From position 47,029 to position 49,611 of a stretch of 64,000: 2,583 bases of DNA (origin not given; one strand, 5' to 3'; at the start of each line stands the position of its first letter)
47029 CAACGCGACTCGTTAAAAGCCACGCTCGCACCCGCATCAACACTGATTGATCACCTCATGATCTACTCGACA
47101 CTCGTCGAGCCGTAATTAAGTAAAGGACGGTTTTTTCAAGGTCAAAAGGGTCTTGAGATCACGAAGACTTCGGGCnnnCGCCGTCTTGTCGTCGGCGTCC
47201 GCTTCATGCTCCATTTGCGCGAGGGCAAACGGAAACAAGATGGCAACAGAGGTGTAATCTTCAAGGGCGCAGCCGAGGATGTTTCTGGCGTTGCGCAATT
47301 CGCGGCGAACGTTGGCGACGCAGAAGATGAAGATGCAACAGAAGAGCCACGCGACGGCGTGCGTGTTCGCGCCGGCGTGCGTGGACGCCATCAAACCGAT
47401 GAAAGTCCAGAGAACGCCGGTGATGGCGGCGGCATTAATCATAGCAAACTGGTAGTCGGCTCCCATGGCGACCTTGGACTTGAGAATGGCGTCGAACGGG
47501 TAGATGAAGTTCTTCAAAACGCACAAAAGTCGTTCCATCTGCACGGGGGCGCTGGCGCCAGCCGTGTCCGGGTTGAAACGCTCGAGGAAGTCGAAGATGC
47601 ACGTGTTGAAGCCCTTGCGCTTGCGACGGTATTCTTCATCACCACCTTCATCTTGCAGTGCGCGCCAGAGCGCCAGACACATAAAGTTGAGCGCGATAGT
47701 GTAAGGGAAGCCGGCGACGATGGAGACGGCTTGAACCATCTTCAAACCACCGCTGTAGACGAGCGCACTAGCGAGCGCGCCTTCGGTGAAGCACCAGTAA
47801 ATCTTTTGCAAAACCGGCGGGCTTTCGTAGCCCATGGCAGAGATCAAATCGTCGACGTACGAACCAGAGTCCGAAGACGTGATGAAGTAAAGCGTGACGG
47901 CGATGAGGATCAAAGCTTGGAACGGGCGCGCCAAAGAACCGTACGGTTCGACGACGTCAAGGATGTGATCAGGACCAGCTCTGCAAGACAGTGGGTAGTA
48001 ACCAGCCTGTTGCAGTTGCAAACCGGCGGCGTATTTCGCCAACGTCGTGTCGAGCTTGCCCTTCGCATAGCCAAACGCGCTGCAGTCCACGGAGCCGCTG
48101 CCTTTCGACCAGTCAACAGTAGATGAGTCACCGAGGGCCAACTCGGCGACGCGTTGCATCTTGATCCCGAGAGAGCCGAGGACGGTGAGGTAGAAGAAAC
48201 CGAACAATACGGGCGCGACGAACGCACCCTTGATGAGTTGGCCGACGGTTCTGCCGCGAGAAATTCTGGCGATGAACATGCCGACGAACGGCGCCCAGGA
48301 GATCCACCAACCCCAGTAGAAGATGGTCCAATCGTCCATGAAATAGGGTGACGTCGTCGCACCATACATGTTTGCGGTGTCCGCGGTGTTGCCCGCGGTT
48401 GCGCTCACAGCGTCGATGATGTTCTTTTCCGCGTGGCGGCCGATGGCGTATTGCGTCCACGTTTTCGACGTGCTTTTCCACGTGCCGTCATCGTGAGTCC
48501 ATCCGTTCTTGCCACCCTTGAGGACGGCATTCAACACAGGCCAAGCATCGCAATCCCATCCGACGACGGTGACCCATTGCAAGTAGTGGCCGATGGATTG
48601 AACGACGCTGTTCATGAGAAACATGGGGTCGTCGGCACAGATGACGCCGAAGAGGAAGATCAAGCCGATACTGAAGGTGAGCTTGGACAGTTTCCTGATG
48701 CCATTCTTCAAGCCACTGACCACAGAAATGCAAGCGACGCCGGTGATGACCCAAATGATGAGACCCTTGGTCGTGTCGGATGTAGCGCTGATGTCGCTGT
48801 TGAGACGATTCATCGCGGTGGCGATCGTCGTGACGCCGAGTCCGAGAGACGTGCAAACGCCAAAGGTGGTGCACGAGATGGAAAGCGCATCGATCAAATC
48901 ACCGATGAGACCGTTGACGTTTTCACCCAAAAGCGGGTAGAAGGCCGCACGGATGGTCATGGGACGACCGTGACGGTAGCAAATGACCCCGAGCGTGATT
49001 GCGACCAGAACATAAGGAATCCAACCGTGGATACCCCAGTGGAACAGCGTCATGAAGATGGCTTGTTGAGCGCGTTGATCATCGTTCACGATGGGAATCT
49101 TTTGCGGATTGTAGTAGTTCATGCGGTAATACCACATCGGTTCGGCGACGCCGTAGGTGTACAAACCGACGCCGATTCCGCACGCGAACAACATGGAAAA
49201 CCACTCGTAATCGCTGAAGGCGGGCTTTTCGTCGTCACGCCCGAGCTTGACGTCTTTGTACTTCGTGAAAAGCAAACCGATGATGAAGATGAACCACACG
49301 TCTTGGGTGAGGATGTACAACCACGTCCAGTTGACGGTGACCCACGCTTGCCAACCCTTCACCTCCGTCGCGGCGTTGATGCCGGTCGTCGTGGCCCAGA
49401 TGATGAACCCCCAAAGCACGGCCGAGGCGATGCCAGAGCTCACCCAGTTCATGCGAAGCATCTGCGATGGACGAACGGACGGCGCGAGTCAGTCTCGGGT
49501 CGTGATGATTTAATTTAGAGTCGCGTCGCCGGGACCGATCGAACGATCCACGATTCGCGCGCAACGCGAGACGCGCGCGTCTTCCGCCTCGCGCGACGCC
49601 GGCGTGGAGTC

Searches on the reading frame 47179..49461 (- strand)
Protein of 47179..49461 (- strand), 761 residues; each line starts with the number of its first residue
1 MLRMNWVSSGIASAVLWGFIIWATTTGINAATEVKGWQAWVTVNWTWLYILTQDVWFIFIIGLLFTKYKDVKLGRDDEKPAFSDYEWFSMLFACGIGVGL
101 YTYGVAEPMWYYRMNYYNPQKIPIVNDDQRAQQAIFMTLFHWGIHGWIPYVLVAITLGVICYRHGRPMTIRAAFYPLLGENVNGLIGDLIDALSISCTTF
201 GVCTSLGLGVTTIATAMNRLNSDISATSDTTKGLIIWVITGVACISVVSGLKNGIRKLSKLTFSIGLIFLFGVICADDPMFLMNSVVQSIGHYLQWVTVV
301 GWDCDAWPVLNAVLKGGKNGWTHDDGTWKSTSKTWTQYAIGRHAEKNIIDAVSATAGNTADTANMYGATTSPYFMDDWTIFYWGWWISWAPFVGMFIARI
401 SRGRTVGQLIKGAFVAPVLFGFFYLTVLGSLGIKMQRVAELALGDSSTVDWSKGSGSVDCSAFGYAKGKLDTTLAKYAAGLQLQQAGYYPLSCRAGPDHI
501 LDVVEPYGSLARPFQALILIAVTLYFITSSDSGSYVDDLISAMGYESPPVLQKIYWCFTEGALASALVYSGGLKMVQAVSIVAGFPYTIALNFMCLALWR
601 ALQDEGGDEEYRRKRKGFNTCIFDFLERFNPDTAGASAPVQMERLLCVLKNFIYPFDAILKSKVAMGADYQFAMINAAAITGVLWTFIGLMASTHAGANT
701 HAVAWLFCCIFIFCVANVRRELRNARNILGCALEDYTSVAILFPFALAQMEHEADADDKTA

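Call 4: search_protein_families(library=pfam, proteins=[window:47179-49461:-], max_evalue=0.01)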
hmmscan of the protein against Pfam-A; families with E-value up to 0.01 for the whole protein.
window:47179-49461:- (761 aa): 2 families
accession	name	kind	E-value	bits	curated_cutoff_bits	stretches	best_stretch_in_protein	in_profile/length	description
PF02028.23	BCCT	-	3e-142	474.9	27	3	11-302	4-289/485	BCCT, betaine/carnitine/choline family transporter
PF04749.22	PLAC8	-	0.00026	22.3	34.4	1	696-753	51-101/101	PLAC8 family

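Call 5: search_protein_families(library=ncbifam, proteins=[window:47179-49461:-], max_evalue=0.01)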
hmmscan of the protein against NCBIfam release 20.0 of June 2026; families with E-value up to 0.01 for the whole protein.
window:47179-49461:- (761 aa): 5 families
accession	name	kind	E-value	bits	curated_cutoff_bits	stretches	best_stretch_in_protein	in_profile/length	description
TIGR00842.1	bcct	subfamily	3.5e-110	368.8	407.55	3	47-301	2-251/452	BCCT family transporter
NF047988.1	betaine_BCCT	equivalog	1.2e-107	360.5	650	3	11-297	5-284/483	glycine betaine uptake BCCT transporter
NF007399.1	PRK09928.1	subfamily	8.6e-90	301.6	695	3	18-300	25-300/675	choline BCCT transporter BetT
NF002887.1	PRK03356.1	equivalog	1.8e-49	168.8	541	3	16-302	20-300/497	L-carnitine/gamma-butyrobetaine antiporter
NF007412.0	PRK09950.1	equivalog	4.2e-36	124.6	647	2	35-295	39-292/536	BCCT family transporter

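Call 32: list_cluster_members(proteins=[L005:5719-6909:-, L005:12973-14265:+, L001:6097-7263:-, L001:157-2292:-, window:47179-49461:-, window:45981-46748:-, P0390, P0415, P0389, P0346])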
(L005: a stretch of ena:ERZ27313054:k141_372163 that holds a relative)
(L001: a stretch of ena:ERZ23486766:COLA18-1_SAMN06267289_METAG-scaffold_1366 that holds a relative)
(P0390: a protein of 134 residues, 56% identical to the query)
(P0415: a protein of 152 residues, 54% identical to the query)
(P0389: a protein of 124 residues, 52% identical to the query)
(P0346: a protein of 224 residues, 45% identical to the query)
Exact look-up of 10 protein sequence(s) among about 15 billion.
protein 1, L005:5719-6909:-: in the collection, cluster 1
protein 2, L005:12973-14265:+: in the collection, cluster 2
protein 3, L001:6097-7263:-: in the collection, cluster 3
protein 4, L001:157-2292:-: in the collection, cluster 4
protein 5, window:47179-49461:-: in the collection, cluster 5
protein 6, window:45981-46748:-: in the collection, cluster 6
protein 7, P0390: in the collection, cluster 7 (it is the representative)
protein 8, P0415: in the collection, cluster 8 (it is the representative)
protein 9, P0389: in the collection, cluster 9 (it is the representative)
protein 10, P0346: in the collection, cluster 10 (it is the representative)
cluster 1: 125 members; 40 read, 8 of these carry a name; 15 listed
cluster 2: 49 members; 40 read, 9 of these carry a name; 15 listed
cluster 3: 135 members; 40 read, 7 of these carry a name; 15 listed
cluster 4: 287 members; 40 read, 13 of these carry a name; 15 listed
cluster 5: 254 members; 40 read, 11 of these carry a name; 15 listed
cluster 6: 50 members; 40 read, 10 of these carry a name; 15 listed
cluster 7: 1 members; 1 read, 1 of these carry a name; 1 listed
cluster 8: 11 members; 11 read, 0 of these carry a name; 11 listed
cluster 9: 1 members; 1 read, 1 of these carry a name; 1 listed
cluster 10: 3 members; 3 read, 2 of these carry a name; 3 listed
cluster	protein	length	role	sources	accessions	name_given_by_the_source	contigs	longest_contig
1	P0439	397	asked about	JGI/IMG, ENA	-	stearoyl-CoA desaturase (delta-9 desaturase)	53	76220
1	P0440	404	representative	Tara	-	strand:+ start:410 stop:1624 length:1215 start_codon:yes stop_codon:yes gene_type:complete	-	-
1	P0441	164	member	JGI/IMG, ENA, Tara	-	stearoyl-CoA desaturase (delta-9 desaturase) | strand:- start:65 stop:559 length:495 start_codon:yes stop_codon:yes gene_type:complete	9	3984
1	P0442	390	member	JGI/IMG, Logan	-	stearoyl-CoA desaturase (delta-9 desaturase)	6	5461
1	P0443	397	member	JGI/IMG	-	stearoyl-CoA desaturase (delta-9 desaturase)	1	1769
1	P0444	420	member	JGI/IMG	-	stearoyl-CoA desaturase (delta-9 desaturase)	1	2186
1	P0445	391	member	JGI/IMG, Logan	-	stearoyl-CoA desaturase (delta-9 desaturase)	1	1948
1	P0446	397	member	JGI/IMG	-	stearoyl-CoA desaturase (delta-9 desaturase)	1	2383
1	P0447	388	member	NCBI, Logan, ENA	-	-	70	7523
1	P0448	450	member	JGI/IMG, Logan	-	-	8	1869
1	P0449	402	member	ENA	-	-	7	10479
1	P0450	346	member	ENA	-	-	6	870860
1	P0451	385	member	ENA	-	-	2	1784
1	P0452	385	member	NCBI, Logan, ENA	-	-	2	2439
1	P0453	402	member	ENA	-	-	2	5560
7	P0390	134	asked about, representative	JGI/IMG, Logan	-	drug/metabolite transporter superfamily protein YnfA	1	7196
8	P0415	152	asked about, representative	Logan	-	-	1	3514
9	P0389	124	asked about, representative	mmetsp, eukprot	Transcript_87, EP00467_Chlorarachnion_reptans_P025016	Transcript_87/g.182 ORF Transcript_87/g.182 Transcript_87/m.182 type:complete len:125 (+) ... | CAMPEP_0114494844 /NCGR_PEP_ID=MMETSP0109-20121206/4876_1 /TAXON_ID=29199 ...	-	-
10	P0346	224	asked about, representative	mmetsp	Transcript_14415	Transcript_14415/g.34760 ORF Transcript_14415/g.34760 Transcript_14415/m.34760 ...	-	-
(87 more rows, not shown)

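Call 35: find_homologous_proteins(query=window:47179-49461:-, max_evalue=1e-10)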
Query window:47179-49461:- (761 aa): 7999 proteins with E <= 1e-10 among 8000 candidates; the best 120 are listed.
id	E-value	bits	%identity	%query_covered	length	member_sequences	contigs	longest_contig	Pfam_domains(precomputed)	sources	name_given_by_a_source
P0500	0.0e+0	1754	99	100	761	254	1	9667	PF02028.25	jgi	-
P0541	0.0e+0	1458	81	100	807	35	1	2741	PF02028.25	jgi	-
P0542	0.0e+0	1448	81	100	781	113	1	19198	PF02028.25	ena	-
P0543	0.0e+0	1395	78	100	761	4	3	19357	PF02028.25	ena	-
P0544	0.0e+0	1293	75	100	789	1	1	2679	PF02028.25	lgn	-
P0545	0.0e+0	1248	74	93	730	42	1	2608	PF02028.25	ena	-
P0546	0.0e+0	1112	65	100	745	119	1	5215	PF02028.25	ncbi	-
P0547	0.0e+0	1110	65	100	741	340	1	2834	PF02028.25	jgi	jgi:choline-glycine betaine transporter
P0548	0.0e+0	1083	64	100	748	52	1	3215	PF02028.25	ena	-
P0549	0.0e+0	1082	64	100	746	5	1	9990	PF02028.25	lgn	-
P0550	0.0e+0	1078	63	100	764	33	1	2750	PF02028.25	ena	-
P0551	0.0e+0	1059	62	100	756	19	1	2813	PF02028.25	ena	-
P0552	0.0e+0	1039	62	100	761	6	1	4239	PF02028.25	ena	-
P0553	0.0e+0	1036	62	99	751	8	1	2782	PF02028.25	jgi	-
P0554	0.0e+0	1033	62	98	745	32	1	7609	PF02028.25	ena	-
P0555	0.0e+0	1017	62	97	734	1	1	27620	PF02028.25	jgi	-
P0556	1.7e-298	1011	62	97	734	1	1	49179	PF02028.25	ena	-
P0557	4.7e-258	877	51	100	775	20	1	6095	PF02028.25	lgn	-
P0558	2.8e-251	854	49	100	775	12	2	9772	PF02028.25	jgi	-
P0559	3.1e-247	841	49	100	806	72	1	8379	PF02028.25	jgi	-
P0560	3.0e-234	798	48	100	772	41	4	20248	PF04749.23,PF02028.25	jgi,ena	jgi:choline-glycine betaine transporter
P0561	1.8e-228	779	47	99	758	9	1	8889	PF02028.25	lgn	-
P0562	2.4e-228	779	47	99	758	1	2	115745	PF02028.25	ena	-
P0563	3.6e-228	778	47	99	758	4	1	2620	PF04749.23,PF02028.25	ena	-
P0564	3.8e-228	778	47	99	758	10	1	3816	PF02028.25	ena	-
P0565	6.9e-228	777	47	99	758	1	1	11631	PF02028.25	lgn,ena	-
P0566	2.0e-227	776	48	100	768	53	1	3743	PF04749.23,PF02028.25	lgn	-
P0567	1.5e-226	773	47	99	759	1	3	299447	PF02028.25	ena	-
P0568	3.8e-226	771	48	100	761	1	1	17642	PF02028.25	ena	-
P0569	7.5e-226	770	48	100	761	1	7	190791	PF02028.25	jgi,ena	jgi:choline-glycine betaine transporter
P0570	1.8e-225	769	47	100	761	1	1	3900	PF02028.25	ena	-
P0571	1.9e-225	769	50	99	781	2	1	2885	PF04749.23,PF02028.25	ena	-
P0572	1.3e-223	763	47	100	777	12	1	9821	PF04749.23,PF02028.25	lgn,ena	-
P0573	1.4e-223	763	47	100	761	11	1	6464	PF02028.25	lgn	-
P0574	8.3e-223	760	49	99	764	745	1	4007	PF02028.25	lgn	-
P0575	3.6e-220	752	48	99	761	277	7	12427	PF02028.25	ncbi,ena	-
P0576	3.2e-219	748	47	99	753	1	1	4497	PF04749.23,PF02028.25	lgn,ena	-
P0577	4.9e-212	725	46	99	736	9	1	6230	PF02028.25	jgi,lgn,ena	jgi:choline-glycine betaine transporter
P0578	6.9e-212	724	47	99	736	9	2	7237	PF02028.25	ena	-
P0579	1.6e-209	716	46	99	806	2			PF02028.25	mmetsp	mmetsp:Transcript_5261/g.13385 ORF Transcript_5261/g.13385 Transcript_5261/m.13385 type:complete len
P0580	9.6e-209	714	45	99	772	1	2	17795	PF02028.25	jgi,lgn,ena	-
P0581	1.7e-205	703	47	99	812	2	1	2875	PF04749.23,PF02028.25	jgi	-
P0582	1.0e-204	700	48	93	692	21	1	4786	PF02028.25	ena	-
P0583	1.3e-202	693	44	99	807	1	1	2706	PF02028.25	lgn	-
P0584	7.4e-202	691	46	99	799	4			PF02028.25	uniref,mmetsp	uniref:BCCT family transporter n=1 Tax=Mantoniella antarctica TaxID=81844 RepID=A0A7S0X6I6_9CHLO|mme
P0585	3.1e-201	689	45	99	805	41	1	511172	PF02028.25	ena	-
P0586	4.6e-200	685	50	47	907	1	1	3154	PF02028.25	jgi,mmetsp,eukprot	mmetsp:Transcript_5419/g.6237 ORF Transcript_5419/g.6237 Transcript_5419/m.6237 type:complete len:90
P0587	3.1e-199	682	45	99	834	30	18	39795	PF02028.25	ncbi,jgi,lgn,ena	-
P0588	9.9e-199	681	46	99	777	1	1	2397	PF04749.23,PF02028.25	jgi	-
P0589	1.7e-196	673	46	98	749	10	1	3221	PF02028.25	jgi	-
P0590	1.5e-195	670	45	99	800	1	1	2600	PF02028.25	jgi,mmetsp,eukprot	mmetsp:Transcript_19244/g.26631 ORF Transcript_19244/g.26631 Transcript_19244/m.26631 type:complete 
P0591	2.9e-195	669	43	100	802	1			PF04749.23,PF02028.25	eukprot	eukprot:CAMPEP_0182901104 /NCGR_PEP_ID=MMETSP0034_2-20130328/29354_1 /TAXON_ID=156128 /ORGANISM="Nep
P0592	6.0e-194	665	44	99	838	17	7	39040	PF02028.25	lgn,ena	-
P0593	4.6e-193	662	43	100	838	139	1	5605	PF02028.25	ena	-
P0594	3.3e-192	659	47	87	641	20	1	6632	PF02028.25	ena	-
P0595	2.0e-191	656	47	86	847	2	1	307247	PF02028.25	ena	-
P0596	2.5e-191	656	43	97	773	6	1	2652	PF04749.23,PF02028.25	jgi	-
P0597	2.5e-191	656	45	99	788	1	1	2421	PF02028.25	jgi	-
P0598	3.0e-191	656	43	100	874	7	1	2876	PF02028.25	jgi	jgi:choline-glycine betaine transporter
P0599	1.4e-190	654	44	99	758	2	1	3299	PF02028.25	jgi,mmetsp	mmetsp:Transcript_5187/g.17441 ORF Transcript_5187/g.17441 Transcript_5187/m.17441 type:complete len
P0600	3.4e-189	649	44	99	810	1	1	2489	PF04749.23,PF02028.25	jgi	-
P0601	5.4e-189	648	46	99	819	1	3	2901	PF02028.25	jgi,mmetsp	mmetsp:Transcript_11529/g.31111 ORF Transcript_11529/g.31111 Transcript_11529/m.31111 type:complete 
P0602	1.0e-187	644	43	100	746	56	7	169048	PF02028.25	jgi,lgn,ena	-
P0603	8.1e-187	641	43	99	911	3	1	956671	PF02028.25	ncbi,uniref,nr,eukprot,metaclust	ncbi:hypothetical protein GUITHDRAFT_68154 [Guillardia theta CCMP2712]|uniref:Uncharacterized protei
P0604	5.4e-186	639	44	100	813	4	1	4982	PF02028.25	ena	-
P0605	2.1e-185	637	42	99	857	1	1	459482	PF02028.25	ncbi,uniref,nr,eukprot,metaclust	ncbi:hypothetical protein GUITHDRAFT_88699 [Guillardia theta CCMP2712]|uniref:Uncharacterized protei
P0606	6.9e-184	632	42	99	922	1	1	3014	PF02028.25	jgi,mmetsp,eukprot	mmetsp:Transcript_46595/g.116728 ORF Transcript_46595/g.116728 Transcript_46595/m.116728 type:comple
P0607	1.3e-183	631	45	92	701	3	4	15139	PF02028.25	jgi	jgi:choline-glycine betaine transporter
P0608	1.4e-182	627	43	99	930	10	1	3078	PF02028.25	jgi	jgi:choline-glycine betaine transporter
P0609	1.2e-181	624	42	100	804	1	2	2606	PF02028.25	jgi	-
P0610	1.6e-181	624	42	100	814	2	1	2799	PF02028.25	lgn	-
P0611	4.0e-181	622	43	99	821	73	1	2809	PF02028.25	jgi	-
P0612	4.7e-181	622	43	99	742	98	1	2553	PF02028.25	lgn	-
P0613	1.1e-179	618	41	99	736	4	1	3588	PF02028.25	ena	-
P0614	1.9e-179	617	43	99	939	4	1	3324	PF02028.25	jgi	-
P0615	6.8e-179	615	42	99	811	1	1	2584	PF04749.23,PF02028.25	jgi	jgi:choline-glycine betaine transporter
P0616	3.4e-178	613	42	99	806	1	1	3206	PF02028.25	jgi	jgi:choline-glycine betaine transporter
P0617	1.4e-177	611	45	92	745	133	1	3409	PF04749.23,PF02028.25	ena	-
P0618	4.3e-177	609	41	100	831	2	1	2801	PF02028.25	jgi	jgi:choline-glycine betaine transporter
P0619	6.8e-177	608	44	92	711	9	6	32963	PF02028.25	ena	-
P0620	5.8e-176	605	38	80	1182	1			PF02028.25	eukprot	eukprot:maker-scaffold41_size498431-snap-gene-3.31 protein:Tk00207 transcript:maker-scaffold41_size4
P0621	3.4e-175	603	40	99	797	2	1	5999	PF02028.25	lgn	-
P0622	3.6e-175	603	46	88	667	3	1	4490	PF02028.25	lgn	-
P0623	3.6e-175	603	42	99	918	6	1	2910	PF02028.25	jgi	-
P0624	1.3e-174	601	44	92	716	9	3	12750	PF02028.25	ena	-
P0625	3.7e-173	596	40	99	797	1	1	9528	PF02028.25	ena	-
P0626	4.4e-173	596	44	92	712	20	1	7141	PF04749.23,PF02028.25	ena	-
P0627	7.8e-173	595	40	99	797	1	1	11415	PF02028.25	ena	-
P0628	9.8e-173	595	41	98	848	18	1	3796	PF02028.25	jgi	-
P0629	2.1e-172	594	40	100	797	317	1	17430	PF02028.25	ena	-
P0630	2.4e-172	593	42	99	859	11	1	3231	PF02028.25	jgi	-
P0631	3.7e-172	593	44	92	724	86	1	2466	PF02028.25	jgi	jgi:choline-glycine betaine transporter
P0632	3.8e-172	593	40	99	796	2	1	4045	PF02028.25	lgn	-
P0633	7.9e-172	592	45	91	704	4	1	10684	PF02028.25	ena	-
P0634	1.8e-171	590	40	99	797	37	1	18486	PF02028.25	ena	-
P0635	4.2e-171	589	44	92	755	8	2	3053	PF02028.25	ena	-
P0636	5.4e-171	589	43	93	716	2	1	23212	PF02028.25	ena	-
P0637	6.0e-171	589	42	45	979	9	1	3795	PF04749.23,PF02028.25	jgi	jgi:choline-glycine betaine transporter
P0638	1.1e-170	588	44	91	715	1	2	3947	PF02028.25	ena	-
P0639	1.2e-170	588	43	99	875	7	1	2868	PF02028.25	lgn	-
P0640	1.9e-170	587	39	100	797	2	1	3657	PF02028.25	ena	-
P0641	5.1e-170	586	44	92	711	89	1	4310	PF02028.25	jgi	-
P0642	7.2e-170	585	40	98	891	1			PF02028.25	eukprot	eukprot:CAMPEP_0169444976 /NCGR_PEP_ID=MMETSP1042-20121227/10193_1 /TAXON_ID=464988 /ORGANISM="Hemis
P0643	1.2e-169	584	43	93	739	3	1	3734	PF02028.25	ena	-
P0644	1.4e-169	584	44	91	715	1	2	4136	PF02028.25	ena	-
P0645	2.8e-169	583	41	99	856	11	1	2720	PF02028.25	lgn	-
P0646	4.3e-169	583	49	76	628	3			PF02028.25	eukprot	eukprot:gene17014-20227_t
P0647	5.8e-169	582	43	41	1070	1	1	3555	PF04749.23,PF02028.25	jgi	jgi:choline-glycine betaine transporter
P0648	6.6e-169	582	43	92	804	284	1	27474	PF02028.25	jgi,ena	jgi:choline-glycine betaine transporter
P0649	1.1e-168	581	41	44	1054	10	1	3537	PF04749.23,PF02028.25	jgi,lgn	-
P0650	3.0e-168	580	42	41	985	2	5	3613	PF02028.25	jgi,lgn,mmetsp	mmetsp:Transcript_3757/g.11598 ORF Transcript_3757/g.11598 Transcript_3757/m.11598 type:complete len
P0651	8.7e-168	578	43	44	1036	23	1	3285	PF02028.25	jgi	-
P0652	8.9e-168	578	44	41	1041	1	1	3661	PF02028.25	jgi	-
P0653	1.0e-167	578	43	92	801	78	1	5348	PF02028.25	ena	-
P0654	4.4e-167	576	42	99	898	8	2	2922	PF02028.25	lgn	-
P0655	2.1e-166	574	39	42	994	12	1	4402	PF02028.25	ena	-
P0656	2.6e-166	573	43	92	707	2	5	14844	PF04749.23,PF02028.25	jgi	jgi:choline-glycine betaine transporter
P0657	2.1e-165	570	41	93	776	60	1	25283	PF04749.23,PF02028.25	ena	-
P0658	7.5e-165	569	45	41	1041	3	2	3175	PF04749.23,PF02028.25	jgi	jgi:choline-glycine betaine transporter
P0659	1.7e-164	567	48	41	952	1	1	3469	PF02028.25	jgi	jgi:choline-glycine betaine transporter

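Call 36: find_encoding_contigs(protein=P0542, flank=8000, max_places=2)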
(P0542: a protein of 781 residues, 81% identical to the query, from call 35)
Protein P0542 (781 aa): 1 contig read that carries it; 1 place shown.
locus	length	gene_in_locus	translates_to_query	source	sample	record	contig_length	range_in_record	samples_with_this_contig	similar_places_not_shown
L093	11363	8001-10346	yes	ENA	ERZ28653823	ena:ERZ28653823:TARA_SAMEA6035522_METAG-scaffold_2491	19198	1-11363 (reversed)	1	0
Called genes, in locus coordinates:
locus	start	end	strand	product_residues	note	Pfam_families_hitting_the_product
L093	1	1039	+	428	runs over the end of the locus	-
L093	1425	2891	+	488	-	PF00083:Sugar_tr, PF07690:MFS_1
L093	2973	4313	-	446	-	PF00291:PALP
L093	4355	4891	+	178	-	PF13833:EF-hand_8 (faint), PF23564:EF-hand_FSTL1 (faint), PF13405:EF-hand_6 (faint), PF13499:EF-hand_7 (weak), PF00036:EF-hand_1 (faint), PF13202:EF-hand_5 (faint), PF13499:EF-hand_7 (weak)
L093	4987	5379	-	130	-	PF03647:Tmemb_14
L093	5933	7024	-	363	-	-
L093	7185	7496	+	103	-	-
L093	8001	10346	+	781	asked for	PF02028:BCCT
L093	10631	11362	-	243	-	?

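Call 37: find_encoding_contigs(protein=P0543, flank=8000, max_places=2)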
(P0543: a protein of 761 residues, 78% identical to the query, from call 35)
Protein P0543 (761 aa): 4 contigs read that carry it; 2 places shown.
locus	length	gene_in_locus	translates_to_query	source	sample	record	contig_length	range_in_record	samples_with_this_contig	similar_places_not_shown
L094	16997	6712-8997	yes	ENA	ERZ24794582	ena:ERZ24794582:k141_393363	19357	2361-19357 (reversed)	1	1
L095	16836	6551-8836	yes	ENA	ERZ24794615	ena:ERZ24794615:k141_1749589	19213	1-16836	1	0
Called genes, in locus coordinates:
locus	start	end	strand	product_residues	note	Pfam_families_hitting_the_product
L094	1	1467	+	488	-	?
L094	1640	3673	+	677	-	PF28441:RRM_11 (faint), PF00641:Zn_ribbon_RanBP (weak), PF00076:RRM_1, PF01795:Methyltransf_5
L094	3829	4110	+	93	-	PF25436:BSD2_CRD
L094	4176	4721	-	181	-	-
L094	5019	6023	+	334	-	PF08325:WLM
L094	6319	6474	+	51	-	-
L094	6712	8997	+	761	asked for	PF02028:BCCT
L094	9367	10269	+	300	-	PF00588:SpoU_methylase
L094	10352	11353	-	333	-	PF02683:DsbD_TM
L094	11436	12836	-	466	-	PF00928:Adap_comp_sub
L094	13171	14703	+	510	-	PF00067:p450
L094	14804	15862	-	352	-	PF00106:adh_short (weak), PF01073:3Beta_HSD, PF01370:Epimerase, PF02719:Polysacc_synt_2, PF04321:RmlD_sub_bind, PF16363:GDP_Man_Dehyd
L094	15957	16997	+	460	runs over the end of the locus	PF13649:Methyltransf_25 (faint), PF05148:Methyltransf_8, PF08241:Methyltransf_11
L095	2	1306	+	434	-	?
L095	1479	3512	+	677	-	PF00641:Zn_ribbon_RanBP (weak), PF00076:RRM_1, PF01795:Methyltransf_5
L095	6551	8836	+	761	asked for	PF02028:BCCT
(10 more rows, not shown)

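Call 41: search_protein_families(library=pfam, proteins=[L093:10634-11362:-], max_evalue=0.01)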
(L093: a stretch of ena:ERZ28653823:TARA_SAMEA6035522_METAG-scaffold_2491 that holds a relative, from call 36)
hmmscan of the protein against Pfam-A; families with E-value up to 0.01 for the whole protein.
L093:10634-11362:- (243 aa): 0 families
